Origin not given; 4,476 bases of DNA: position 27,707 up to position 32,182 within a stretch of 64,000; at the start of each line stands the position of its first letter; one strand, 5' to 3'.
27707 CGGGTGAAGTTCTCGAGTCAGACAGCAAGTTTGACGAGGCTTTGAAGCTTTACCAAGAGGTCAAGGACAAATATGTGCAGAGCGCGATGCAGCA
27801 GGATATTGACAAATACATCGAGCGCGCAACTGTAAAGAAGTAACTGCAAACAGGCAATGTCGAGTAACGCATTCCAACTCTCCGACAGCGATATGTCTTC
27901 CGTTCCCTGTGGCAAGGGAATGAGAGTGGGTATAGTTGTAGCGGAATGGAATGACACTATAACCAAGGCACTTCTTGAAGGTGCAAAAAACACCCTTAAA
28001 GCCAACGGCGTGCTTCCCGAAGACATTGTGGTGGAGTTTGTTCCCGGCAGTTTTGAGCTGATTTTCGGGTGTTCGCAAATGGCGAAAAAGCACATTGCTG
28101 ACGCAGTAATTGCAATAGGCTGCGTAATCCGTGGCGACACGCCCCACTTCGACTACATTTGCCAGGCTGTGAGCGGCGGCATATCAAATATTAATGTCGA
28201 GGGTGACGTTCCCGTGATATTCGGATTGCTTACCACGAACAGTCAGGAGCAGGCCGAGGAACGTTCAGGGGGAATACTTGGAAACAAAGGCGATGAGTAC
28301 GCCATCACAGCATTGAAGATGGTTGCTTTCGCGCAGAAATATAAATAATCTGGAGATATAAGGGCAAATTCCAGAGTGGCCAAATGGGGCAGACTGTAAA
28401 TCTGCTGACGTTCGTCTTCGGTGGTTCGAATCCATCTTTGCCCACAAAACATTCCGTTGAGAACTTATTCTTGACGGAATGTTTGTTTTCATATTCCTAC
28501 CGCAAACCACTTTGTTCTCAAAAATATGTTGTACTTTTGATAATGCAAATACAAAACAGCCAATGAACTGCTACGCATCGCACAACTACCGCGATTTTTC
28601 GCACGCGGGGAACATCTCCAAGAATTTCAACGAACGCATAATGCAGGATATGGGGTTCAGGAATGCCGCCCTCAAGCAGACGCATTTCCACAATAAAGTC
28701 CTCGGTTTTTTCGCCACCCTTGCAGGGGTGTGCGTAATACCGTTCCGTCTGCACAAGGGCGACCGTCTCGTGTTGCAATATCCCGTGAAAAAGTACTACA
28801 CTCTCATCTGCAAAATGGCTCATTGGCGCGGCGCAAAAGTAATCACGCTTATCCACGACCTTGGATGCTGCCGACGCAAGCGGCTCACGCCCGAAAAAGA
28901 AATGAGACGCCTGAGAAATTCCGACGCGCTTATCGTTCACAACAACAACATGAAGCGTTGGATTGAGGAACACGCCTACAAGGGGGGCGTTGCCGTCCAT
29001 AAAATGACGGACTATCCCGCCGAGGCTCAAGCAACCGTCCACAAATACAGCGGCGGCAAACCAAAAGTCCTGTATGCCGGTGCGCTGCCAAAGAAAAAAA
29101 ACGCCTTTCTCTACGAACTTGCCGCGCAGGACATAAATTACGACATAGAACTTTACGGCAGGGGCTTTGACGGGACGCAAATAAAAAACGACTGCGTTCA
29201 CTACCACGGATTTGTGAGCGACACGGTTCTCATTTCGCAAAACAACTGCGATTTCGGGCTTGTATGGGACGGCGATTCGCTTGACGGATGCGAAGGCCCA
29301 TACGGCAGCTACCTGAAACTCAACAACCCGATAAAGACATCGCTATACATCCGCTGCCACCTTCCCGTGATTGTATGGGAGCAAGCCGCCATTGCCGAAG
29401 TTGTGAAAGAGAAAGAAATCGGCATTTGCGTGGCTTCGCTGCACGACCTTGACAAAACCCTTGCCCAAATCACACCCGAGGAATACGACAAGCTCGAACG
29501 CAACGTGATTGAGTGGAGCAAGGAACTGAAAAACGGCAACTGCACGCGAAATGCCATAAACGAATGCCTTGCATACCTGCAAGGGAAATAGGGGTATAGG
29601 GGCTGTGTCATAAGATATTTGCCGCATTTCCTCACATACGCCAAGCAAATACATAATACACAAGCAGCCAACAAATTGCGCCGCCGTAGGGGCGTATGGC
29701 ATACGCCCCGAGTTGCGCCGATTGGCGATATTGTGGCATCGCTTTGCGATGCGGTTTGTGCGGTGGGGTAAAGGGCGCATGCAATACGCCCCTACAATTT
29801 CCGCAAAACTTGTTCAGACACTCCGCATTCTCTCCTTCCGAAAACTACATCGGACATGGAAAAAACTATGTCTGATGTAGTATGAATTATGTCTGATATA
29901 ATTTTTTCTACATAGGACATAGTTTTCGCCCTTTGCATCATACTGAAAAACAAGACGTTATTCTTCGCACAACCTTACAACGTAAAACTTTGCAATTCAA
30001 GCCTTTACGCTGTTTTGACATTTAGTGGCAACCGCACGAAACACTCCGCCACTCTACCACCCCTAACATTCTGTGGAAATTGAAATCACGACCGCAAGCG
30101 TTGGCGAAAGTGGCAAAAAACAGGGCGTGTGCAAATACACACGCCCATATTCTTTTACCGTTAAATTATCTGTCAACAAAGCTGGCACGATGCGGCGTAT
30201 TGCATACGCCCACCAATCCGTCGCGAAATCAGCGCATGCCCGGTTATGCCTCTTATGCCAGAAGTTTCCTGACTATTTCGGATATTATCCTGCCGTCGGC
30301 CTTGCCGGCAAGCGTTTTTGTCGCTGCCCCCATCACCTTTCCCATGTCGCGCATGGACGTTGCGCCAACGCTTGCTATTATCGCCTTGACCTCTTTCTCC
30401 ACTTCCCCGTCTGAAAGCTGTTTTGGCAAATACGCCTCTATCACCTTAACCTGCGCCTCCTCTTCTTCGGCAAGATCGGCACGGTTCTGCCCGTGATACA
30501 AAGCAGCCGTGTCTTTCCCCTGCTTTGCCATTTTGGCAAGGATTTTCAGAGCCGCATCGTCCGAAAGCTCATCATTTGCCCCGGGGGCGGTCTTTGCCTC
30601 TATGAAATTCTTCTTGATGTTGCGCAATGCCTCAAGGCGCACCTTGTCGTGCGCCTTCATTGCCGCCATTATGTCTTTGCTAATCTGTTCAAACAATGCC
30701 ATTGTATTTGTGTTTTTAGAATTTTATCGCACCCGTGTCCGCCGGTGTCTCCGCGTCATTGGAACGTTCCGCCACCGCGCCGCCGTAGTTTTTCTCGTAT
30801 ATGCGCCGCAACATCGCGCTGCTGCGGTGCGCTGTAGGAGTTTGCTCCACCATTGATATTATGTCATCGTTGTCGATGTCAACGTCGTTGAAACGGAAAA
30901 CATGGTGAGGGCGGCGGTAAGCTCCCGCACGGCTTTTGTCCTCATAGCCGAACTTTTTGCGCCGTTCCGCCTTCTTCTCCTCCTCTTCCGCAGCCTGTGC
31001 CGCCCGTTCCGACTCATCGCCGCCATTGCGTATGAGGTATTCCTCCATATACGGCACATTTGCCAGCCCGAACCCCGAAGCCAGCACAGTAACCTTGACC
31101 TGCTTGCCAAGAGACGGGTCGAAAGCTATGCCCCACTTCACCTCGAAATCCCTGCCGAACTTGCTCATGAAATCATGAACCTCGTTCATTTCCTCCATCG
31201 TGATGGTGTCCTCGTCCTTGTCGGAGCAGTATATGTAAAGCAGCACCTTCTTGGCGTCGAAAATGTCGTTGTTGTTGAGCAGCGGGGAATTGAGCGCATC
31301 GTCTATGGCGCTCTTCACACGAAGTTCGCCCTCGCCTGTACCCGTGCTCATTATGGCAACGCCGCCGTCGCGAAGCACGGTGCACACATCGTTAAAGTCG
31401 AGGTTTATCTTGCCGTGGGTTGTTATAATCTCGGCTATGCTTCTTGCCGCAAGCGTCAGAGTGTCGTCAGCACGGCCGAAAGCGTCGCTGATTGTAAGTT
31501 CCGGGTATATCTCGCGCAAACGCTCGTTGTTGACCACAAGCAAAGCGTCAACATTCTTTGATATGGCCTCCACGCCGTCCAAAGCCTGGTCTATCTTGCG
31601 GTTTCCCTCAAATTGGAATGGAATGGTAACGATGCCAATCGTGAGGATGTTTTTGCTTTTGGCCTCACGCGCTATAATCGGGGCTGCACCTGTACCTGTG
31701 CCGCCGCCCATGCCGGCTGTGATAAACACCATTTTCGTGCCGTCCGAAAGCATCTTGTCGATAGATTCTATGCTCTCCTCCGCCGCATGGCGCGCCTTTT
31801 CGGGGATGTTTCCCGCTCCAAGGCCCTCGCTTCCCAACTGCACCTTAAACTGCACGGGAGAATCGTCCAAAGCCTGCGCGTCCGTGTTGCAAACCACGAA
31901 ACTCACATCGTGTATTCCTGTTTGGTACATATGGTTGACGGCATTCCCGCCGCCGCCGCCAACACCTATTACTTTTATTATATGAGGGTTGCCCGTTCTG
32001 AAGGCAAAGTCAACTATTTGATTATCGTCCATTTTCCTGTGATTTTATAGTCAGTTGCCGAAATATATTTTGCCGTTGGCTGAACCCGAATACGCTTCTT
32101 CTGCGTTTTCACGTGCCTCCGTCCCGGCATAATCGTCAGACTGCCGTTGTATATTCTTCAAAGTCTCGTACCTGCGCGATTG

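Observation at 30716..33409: Two full-length, diverged ftsZ genes in tandem at the end of the dcw cluster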

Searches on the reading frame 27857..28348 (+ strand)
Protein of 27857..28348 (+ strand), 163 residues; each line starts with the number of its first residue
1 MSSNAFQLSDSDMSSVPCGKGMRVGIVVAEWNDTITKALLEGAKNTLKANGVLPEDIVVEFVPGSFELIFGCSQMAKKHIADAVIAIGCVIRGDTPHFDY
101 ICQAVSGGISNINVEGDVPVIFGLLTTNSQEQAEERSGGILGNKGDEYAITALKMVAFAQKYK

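Call 79: search_protein_families(library=pfam, proteins=[window:27857-28348:+])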
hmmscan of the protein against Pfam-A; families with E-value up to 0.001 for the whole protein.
window:27857-28348:+ (163 aa): 1 family
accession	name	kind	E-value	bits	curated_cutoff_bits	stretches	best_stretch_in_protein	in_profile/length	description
PF00885.24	DMRL_synthase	-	1.8e-51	174.2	26.7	1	21-158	1-137/139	6,7-dimethyl-8-ribityllumazine synthase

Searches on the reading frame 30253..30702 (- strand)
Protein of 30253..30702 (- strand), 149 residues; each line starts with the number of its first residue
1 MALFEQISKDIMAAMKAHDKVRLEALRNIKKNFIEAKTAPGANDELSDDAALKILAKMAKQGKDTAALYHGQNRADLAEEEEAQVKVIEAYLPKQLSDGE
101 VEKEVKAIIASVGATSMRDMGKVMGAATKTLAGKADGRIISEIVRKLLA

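Call 4: search_protein_families(library=pfam, proteins=[window:30253-30702:-])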
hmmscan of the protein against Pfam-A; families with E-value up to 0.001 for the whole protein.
window:30253-30702:- (149 aa): 2 families
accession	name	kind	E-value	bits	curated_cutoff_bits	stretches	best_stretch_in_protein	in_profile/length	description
PF09424.15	YqeY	-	1.2e-43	149.1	27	1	5-148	2-143/143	Yqey-like protein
PF02637.23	GatB_Yqey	-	0.00015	22.1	27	0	42-148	53-148/148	GatB domain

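Call 5: search_protein_families(library=ncbifam, proteins=[window:30253-30702:-])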
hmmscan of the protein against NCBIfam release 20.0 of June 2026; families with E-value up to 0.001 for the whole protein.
window:30253-30702:- (149 aa): 2 families
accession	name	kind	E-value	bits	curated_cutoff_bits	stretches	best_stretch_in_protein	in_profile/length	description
NF003107.0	PRK04028.1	equivalog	5.7e-06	25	456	1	33-147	506-623/630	Glu-tRNA(Gln) amidotransferase subunit GatE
TIGR00134.1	gatE_arch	equivalog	3.3e-05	22.3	319.55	1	3-148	478-618/622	Glu-tRNA(Gln) amidotransferase subunit GatE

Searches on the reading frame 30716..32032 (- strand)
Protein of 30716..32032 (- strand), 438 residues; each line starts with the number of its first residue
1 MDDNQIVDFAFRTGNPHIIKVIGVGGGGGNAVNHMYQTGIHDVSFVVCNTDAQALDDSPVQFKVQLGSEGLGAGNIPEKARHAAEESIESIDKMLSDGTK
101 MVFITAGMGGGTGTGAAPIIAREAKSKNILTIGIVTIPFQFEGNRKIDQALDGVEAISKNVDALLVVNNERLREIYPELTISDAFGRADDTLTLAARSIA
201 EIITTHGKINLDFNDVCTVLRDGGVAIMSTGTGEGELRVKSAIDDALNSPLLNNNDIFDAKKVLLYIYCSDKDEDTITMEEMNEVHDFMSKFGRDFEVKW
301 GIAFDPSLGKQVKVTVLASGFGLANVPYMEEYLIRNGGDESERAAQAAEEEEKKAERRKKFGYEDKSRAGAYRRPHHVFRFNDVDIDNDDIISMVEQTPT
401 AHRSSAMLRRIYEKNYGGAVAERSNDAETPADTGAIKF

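Call 4: search_protein_families(library=pfam, proteins=[window:30716-32032:-])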
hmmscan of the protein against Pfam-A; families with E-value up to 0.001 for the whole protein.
window:30716-32032:- (438 aa): 2 families
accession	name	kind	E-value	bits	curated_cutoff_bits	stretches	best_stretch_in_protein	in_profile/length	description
PF00091.31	Tubulin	-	5.5e-41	141.4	33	1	19-176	2-189/190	Tubulin/FtsZ family, GTPase domain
PF12327.13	FtsZ_C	-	1.3e-14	54.7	27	1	224-321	1-94/95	FtsZ family, C-terminal domain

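Call 5: search_protein_families(library=ncbifam, proteins=[window:30716-32032:-])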
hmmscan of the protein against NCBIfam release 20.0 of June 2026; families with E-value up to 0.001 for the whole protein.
window:30716-32032:- (438 aa): 1 family
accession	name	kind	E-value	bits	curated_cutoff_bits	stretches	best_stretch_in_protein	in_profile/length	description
TIGR00065.1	ftsZ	equivalog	1.9e-94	316.9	295.2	1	15-333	16-336/353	cell division protein FtsZ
